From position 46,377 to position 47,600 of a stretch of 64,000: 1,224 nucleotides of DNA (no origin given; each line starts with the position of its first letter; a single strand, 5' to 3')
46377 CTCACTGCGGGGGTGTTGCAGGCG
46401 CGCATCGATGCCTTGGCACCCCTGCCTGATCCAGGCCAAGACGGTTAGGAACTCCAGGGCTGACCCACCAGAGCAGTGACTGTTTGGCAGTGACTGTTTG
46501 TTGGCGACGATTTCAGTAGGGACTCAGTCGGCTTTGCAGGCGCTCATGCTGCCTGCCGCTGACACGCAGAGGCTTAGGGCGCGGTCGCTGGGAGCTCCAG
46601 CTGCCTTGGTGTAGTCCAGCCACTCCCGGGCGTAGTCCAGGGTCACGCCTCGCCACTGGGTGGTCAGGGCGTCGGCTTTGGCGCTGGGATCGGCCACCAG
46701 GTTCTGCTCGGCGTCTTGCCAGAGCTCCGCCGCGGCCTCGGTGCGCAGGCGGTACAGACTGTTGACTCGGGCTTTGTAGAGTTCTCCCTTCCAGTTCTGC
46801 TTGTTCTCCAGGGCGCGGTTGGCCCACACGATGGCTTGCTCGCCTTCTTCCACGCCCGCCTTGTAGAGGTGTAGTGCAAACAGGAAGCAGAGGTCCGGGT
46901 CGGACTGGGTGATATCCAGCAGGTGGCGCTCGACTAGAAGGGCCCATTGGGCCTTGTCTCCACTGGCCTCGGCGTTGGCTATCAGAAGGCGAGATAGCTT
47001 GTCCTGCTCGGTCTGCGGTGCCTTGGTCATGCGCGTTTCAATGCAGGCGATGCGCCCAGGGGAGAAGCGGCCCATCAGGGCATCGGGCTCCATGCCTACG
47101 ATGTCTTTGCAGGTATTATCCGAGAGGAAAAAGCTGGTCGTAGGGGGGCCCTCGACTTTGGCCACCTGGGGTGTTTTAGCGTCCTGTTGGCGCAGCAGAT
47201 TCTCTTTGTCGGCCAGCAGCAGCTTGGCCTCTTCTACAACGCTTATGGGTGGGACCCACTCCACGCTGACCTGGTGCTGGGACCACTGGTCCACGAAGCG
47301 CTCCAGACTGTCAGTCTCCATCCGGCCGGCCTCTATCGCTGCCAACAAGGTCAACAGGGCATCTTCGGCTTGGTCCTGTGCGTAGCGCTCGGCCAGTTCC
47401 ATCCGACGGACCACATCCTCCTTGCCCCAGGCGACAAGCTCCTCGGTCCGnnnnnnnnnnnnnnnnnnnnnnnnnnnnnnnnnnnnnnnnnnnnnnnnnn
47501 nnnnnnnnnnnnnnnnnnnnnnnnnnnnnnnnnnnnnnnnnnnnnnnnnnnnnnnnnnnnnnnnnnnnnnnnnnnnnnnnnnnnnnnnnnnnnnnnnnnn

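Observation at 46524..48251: Orthocaspase-like domain with both catalytic residues substituted (His to Gln, Cys to Ser)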

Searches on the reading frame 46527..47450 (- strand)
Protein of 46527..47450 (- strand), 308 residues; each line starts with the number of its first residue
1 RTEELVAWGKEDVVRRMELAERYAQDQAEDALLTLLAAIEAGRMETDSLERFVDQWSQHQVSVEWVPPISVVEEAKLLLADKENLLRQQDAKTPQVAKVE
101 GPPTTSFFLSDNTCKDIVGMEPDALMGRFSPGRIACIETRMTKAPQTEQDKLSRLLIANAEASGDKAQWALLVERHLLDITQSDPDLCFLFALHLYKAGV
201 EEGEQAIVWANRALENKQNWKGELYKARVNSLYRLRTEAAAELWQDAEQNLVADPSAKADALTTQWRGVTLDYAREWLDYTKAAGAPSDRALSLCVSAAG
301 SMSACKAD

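Call 32: predict_structure(alignment_id=A2)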
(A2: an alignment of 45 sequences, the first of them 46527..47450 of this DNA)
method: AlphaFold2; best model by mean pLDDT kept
length: 308 residues; sequences in the alignment: 45
mean_pLDDT: 91.5   pTM: 0.65
mean pLDDT of the five models: 91.5, 91.3, 91.3, 90.6, 90.0
residues with pLDDT >= 90: 242; 70-90: 40; 50-70: 18; < 50: 8
segments of 3 or more residues with pLDDT < 50: 92-99
pLDDT, mean of each block of 10 residues (from residue 1): 78 91 95 97 97 96 83 86 75 48 56 94 96 98 97 98 98 98 96 98 98 95 95 98 98 98 98 98 96 98 87
secondary structure, 60 per line:
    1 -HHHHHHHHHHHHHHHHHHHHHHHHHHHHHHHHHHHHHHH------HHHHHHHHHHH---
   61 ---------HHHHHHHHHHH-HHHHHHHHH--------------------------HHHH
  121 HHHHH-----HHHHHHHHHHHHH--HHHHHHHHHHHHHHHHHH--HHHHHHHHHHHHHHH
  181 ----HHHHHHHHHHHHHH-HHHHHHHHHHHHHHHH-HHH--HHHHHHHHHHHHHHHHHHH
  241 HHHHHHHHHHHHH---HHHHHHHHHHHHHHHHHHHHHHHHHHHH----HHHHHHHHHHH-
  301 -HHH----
elements in order: H2-40 H47-57 H70-80 H82-90 H117-125 H131-143 H146-163 H166-180 H185-198 H200-215 H222-253 H257-284 H289-299

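Call 36: fold_search(model_id=the predicted structure, library=pdb)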
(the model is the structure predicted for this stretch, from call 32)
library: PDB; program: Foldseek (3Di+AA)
matches with E <= 10: 699; with E <= 0.001: 0
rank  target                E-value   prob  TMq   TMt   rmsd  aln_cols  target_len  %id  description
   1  4xpd_A                1.9e-02  0.99  0.31  0.16  20.2       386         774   11  Crystal structure of yeast N-terminal acetyltransferase NatE (ppGpp) in complex with a bisubstrate (released 2016-07-20)
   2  4hnw_A                2.7e-02  0.96  0.25  0.14  19.4       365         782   13  The NatA Acetyltransferase Complex Bound To Inositol Hexakisphosphate (released 2014-03-26)
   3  5tqb_B                3.0e-02  0.99  0.23  0.22  13.7       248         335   16  Crystal structure of assembly chaperone of ribosomal protein L4 (Acl4) in complex with ribosomal protein L4 (RpL4) (released 2017-02-15)
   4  3sf4_B                4.7e-02  1.00  0.33  0.30   6.6       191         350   12  Crystal structure of the complex between the conserved cell polarity proteins Inscuteable and LGN (released 2011-11-23)
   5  6y4l_A                5.8e-02  0.99  0.30  0.34  20.8       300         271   13  Crystal structure of human ER membrane protein complex subunits EMC2 and EMC9 (released 2020-05-27)
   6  3qky                  7.0e-02  0.99  0.29  0.34  12.4       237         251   15  Crystal structure of Rhodothermus marinus BamD (released 2011-04-20)
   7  8fbj                  7.3e-02  0.94  0.28  0.28  24.0       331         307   11  Improving the secretion of designed protein assemblies through negative design of cryptic transmembrane domains (released 2023-03-22)
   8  4hny_C                7.3e-02  0.87  0.26  0.14  20.9       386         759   13  Apo N-terminal acetyltransferase complex A (released 2014-03-26)
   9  7ntf_B                7.3e-02  0.80  0.20  0.09  16.7       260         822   10  Cryo-EM structure of unliganded O-GlcNAc transferase (released 2021-11-17)
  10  3urz_A                8.0e-02  0.99  0.30  0.40   9.1       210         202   13  Crystal structure of a putative protein binding protein (BACOVA_03105) from Bacteroides ovatus ATCC 8483 at 2.19 A res (released 2011-12-14)
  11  4ui9_J                8.0e-02  0.98  0.24  0.15  15.0       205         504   14  Atomic structure of the human Anaphase-Promoting Complex (released 2015-06-17)
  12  9gaw_K                8.0e-02  0.97  0.22  0.14  15.9       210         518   14  High-resolution structure of the Anaphase-promoting complex/cyclosome (APC/C) bound to co-activator Cdh1 (released 2024-08-14)
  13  5a31_J                8.4e-02  0.98  0.24  0.15  15.0       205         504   14  Structure of the human APC-Cdh1-Hsl1-UbcH10 complex. (released 2015-11-18)
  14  9cnx_D                8.4e-02  0.97  0.26  0.36  13.3       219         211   13  CryoEM structure of BAM in complex with the PTB1 closed-state inhibitor (in DDM detergent) (released 2024-12-25)
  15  3u4t_B                8.4e-02  0.82  0.19  0.22  14.4       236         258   14  Crystal Structure of the C-terminal part of the TPR repeat-containing protein Q11TI6_CYTH3 from Cytophaga hutchinsonii (released 2011-10-19)
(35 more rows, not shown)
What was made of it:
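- The C-terminal domain's TPR likeness is weak (best Foldseek E 0.02, call 36).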
